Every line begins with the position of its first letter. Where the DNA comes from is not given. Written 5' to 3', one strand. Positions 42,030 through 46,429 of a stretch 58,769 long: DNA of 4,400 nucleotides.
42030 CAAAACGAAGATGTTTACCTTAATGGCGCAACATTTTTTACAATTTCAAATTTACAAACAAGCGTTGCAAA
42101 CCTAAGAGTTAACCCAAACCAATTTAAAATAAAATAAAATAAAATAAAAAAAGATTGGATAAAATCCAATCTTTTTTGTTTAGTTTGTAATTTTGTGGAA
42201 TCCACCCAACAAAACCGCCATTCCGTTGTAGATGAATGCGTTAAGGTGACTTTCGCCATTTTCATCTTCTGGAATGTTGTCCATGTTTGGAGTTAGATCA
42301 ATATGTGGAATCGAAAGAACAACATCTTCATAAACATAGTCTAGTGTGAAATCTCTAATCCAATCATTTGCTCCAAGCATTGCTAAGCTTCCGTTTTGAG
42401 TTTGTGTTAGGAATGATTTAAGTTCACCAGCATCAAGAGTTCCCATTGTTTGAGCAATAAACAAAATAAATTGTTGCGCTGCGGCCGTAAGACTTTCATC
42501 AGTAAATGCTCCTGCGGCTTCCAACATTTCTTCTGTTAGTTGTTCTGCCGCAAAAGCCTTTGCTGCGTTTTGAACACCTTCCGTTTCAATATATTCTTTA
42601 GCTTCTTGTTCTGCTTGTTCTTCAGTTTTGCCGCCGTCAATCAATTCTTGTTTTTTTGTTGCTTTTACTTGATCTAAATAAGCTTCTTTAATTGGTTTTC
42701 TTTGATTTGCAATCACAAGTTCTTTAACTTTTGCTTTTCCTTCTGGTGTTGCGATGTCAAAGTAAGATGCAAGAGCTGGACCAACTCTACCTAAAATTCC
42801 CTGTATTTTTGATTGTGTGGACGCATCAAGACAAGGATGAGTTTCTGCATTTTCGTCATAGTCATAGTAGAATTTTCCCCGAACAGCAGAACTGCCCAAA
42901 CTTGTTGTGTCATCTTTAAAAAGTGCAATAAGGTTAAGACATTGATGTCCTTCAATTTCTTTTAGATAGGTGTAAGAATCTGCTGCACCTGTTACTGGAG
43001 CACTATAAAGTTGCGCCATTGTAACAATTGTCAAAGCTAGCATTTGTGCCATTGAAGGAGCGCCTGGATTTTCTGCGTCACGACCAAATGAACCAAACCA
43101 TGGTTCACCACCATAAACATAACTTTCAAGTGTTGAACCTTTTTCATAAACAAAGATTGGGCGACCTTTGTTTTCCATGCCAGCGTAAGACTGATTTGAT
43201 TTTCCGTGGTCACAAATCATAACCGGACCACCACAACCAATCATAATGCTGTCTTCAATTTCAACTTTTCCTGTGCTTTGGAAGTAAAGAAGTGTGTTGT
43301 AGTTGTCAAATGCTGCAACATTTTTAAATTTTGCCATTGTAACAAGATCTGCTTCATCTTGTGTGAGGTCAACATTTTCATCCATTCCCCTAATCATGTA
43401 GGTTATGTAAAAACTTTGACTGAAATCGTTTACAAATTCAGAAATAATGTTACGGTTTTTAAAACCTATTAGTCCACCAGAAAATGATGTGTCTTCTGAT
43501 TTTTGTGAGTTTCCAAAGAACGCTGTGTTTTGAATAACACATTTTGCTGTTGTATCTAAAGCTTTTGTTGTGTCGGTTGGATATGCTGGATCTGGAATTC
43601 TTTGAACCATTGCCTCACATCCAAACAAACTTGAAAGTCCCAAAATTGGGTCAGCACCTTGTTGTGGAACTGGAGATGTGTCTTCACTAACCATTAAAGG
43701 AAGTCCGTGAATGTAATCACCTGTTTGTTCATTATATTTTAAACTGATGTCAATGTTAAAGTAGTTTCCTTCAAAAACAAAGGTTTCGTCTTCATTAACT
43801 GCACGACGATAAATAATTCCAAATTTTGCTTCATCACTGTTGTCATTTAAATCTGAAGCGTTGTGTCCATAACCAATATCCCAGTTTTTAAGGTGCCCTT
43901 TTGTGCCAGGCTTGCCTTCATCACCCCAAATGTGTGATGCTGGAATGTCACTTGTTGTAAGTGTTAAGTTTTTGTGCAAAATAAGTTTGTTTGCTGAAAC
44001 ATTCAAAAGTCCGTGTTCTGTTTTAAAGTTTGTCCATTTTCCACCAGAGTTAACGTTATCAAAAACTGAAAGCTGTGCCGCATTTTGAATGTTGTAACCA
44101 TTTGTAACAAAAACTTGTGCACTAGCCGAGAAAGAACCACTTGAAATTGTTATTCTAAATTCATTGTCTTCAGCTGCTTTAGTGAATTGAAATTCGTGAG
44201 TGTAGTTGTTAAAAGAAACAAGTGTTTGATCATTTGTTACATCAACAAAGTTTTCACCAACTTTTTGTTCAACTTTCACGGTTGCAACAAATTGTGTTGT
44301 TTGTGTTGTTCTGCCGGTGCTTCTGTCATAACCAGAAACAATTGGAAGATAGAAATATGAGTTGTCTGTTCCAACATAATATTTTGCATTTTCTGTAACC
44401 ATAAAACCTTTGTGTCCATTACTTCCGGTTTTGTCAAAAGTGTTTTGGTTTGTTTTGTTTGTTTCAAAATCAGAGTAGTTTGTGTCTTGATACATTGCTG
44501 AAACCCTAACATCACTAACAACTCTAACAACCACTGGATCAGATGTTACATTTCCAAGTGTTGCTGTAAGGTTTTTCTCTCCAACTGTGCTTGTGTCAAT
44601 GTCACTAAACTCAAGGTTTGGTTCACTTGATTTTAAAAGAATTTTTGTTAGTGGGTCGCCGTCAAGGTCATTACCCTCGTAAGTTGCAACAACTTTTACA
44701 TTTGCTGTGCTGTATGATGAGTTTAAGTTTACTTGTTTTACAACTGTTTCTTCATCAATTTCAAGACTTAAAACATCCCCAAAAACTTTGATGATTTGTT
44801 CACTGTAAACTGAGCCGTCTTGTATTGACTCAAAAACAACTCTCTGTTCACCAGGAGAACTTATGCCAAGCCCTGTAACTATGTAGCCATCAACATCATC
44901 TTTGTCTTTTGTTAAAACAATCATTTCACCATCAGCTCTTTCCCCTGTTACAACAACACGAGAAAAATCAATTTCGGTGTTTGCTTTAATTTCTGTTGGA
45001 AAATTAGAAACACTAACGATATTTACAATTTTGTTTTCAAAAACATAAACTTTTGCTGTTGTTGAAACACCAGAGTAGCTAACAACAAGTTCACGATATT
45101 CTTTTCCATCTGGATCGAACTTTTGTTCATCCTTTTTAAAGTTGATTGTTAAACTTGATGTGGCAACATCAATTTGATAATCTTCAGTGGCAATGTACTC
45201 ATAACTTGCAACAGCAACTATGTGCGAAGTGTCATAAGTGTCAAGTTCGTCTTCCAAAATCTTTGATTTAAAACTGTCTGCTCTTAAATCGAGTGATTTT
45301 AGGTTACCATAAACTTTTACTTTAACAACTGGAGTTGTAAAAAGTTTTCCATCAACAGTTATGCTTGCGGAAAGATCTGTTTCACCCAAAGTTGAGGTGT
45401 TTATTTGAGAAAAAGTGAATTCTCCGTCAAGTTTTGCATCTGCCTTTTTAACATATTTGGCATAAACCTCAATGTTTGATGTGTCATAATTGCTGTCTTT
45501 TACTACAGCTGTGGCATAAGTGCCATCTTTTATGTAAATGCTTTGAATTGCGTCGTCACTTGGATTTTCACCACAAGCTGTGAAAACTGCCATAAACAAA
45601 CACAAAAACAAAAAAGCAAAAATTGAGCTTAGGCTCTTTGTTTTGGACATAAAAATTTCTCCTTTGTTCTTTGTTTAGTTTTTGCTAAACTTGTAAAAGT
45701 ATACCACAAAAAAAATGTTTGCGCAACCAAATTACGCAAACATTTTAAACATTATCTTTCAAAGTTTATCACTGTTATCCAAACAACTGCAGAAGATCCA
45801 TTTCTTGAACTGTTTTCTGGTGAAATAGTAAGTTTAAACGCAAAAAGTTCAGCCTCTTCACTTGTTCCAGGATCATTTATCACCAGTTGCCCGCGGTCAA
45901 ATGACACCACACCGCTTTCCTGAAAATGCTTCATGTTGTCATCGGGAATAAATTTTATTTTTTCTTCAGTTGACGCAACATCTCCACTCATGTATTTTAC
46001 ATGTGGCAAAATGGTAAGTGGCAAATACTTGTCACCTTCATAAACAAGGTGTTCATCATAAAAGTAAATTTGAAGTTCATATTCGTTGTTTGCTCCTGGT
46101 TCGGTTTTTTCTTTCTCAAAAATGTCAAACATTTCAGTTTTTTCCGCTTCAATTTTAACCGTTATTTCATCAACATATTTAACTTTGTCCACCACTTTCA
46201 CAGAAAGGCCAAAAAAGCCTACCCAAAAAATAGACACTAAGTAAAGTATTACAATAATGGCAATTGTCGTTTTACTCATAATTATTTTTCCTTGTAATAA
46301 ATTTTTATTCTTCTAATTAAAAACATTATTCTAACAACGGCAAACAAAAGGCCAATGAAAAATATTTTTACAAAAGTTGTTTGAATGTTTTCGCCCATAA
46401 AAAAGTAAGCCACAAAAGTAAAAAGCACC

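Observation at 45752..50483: Uncharacterised ABC system: an ATPase fused to a ~500-aa polytopic YwaF/TMEM164-like domain, coupled to a 579-aa permease and a small anchored protein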

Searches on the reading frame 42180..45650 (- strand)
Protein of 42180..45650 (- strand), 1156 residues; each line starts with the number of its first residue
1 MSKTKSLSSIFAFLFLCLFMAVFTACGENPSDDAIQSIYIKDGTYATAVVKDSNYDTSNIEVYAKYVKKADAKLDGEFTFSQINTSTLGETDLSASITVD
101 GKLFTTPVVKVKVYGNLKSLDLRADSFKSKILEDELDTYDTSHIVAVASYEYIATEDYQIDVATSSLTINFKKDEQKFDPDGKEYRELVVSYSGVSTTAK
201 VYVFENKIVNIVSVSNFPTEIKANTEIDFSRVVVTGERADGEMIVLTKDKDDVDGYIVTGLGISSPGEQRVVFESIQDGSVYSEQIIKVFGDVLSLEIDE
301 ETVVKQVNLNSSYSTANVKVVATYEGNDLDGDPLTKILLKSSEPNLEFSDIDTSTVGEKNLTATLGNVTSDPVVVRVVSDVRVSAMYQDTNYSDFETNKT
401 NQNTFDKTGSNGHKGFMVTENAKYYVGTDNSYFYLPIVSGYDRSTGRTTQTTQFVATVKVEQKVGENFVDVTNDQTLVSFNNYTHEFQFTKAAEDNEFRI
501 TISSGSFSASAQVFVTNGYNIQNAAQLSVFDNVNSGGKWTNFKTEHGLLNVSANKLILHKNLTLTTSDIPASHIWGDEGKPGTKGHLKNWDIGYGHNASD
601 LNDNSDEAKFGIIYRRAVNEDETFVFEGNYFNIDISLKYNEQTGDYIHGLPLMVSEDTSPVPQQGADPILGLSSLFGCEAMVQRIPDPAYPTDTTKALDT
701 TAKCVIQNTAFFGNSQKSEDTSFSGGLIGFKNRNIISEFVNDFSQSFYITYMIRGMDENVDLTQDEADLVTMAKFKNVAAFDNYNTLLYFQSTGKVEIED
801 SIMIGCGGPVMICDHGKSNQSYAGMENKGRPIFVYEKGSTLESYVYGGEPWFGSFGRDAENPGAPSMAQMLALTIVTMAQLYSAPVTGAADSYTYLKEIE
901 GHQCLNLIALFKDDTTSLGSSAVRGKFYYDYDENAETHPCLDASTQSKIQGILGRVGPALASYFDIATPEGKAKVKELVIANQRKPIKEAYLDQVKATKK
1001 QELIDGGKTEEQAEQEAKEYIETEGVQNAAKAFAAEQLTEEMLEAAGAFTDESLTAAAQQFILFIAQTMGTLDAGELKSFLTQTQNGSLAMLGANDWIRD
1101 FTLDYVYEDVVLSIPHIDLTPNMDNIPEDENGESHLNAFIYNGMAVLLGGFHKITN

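Call 13: search_protein_families(library=pfam, proteins=[window:42180-45650:-], max_evalue=0.1)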
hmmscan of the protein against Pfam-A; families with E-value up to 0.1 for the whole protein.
window:42180-45650:- (1156 aa): 0 families

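Call 26: search_solved_structures(query=A4, max_evalue=10)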
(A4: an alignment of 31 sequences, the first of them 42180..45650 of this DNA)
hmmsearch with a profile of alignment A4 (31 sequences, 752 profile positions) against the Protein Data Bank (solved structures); distinct sequences matched with E-value up to 10: 8.
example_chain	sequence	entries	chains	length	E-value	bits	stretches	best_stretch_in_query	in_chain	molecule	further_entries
2l7y_A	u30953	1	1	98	4.2e-07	32.1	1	48-116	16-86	Putative endo-beta-N-acetylglucosaminidase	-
6z14_JJJ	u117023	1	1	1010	0.0082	17.9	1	36-112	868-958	Beta-N-acetylhexosaminidase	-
6yxz_JJJ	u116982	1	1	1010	0.0082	17.9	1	36-112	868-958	Beta-N-acetylhexosaminidase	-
4fdw_A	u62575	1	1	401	0.092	14.4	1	37-116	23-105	leucine rich hypothetical protein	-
4fd0_A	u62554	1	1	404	0.21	13.2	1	40-115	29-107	Leucine rich hypothetical protein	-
8a9y_T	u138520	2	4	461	0.49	12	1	9-125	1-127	DUF4960 domain-containing protein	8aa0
8aa2_T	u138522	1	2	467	0.5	12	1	9-125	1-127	DUF4960 domain-containing protein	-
9c3j_A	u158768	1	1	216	1.5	10.4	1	127-208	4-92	VP1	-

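Call 27: search_protein_families(library=pfam, alignment_id=A4, max_evalue=0.01)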
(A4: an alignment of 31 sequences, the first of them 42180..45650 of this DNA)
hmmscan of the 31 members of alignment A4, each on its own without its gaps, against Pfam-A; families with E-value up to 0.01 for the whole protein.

A. member 1, window:42180-45650:- (1156 aa): 0 families

B. families by the number of members that match (of 31 scanned): 3 families
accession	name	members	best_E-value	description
PF07523.18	Big_3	24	1.3e-17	Bacterial Ig-like domain (group 3)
PF08428.16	Rib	1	0.00021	Rib domain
PF13229.12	Beta_helix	1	0.008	Right handed beta helix region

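Call 67: search_protein_families(library=pfam, alignment_id=A4, max_evalue=5)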
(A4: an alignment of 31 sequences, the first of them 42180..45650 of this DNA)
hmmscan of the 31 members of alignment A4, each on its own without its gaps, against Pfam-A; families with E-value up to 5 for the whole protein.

A. member 1, window:42180-45650:- (1156 aa): 1 family
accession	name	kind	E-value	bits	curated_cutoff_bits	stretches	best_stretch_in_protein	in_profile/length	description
PF20000.4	fvmX2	-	0.11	12.4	27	1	1006-1059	132-186/261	FtsH ternary system domain X2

B. families by the number of members that match (of 31 scanned): 27 families (the first 25 are shown)
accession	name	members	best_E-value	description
PF07523.18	Big_3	25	1.3e-17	Bacterial Ig-like domain (group 3)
PF08428.16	Rib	5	0.00021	Rib domain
PF13229.12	Beta_helix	2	0.008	Right handed beta helix region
PF17753.7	Ig_mannosidase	2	0.029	Ig-fold domain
PF16129.10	DUF4841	2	0.097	Domain of unknown function (DUF4841)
PF23522.1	Microp_apicomplexa_12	1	0.011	Apicomplexa microprotein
PF21756.2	DacZ_T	1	0.011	Probable sensor domain DacZ_T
PF10326.15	7TM_GPCR_Str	1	0.024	Serpentine type 7TM GPCR chemoreceptor Str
PF08408.16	DNA_pol_B_3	1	0.026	DNA polymerase family B viral insert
PF25658.1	FV_peptidase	1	0.035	Putative filamentous viruses peptidase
PF17952.6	Cas6_N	1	0.045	Cas6 N-terminal domain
PF06448.16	DUF1081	1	0.05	Domain of Unknown Function (DUF1081)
PF08522.16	BT_3987-like_N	1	0.06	BT_3987-like, N-terminal domain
PF00838.24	TCTP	1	0.098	Translationally controlled tumour protein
PF22564.2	HAAS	1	0.1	HAAS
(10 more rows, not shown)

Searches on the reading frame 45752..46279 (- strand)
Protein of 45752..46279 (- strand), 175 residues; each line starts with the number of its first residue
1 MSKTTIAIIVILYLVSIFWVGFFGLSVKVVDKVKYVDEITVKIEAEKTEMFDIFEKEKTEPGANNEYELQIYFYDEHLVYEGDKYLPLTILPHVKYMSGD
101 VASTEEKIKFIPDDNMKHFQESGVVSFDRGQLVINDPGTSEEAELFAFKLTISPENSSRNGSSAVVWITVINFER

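Call 3: search_protein_families(library=pfam, proteins=[window:45752-46279:-], max_evalue=1)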
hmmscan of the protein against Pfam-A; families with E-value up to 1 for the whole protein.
window:45752-46279:- (175 aa): 0 families

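Call 4: search_protein_families(library=ncbifam, proteins=[window:45752-46279:-], max_evalue=1)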
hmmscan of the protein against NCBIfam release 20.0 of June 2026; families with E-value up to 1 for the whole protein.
window:45752-46279:- (175 aa): 4 families
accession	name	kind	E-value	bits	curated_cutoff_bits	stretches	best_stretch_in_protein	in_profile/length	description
TIGR03054.2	photo_alph_chp1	equivalog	0.01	16.1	55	0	125-148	102-125/138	photosynthetic complex assembly protein PuhC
NF009839.0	PRK13314.1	equivalog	0.058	13.3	115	1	20-63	32-75/107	heme oxygenase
TIGR04492.1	VioB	equivalog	0.12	10.1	1250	1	118-162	123-167/1003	iminophenyl-pyruvate dimer synthase VioB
NF006545.0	PRK09039.1-4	equivalog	0.23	11.1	372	1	7-52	26-70/342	peptidoglycan -binding protein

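Call 28: search_protein_families(library=pfam, alignment_id=A3, max_evalue=0.1)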
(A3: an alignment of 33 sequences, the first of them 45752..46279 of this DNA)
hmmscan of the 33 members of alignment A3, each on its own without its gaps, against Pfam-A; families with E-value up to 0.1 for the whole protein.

A. member 1, window:45752-46279:- (175 aa): 0 families

B. families by the number of members that match (of 33 scanned): 17 families
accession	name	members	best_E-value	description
PF02368.24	Big_2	3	2.9e-05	Bacterial Ig-like domain (group 2)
PF07492.16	Trehalase_Ca-bi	1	0.00088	Neutral trehalase Ca2+ binding domain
PF23194.1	NOMO_5th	1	0.019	NOMO fifth transthyretin-like domain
PF19370.4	DUF5945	1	0.021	Family of unknown function (DUF5945)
PF11821.13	ActD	1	0.032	Alternative complex III, ActD subunit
PF19080.5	DUF5772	1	0.035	Family of unknown function (DUF5772)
PF21791.3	MDHAR3-like_C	1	0.036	Monodehydroascorbate reductase 3-like, C-terminal domain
PF23586.2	Beta-prop_NWD2_C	1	0.048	NWD2 C-terminal beta-propeller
PF23288.1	KOW6_SPT5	1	0.055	Transcription elongation factor SPT5, sixth KOW domain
PF21461.3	HL_N-beta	1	0.057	Hyaluronate lyase, N-terminal beta-sheet domain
PF14155.11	DUF4307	1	0.058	Domain of unknown function (DUF4307)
PF17957.7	Big_7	1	0.059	Bacterial Ig domain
PF10694.14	DUF2500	1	0.06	Protein of unknown function (DUF2500)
PF23140.1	Gp80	1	0.064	Podophage GP4 fiber I protein gp80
PF00558.24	Vpu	1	0.076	Vpu protein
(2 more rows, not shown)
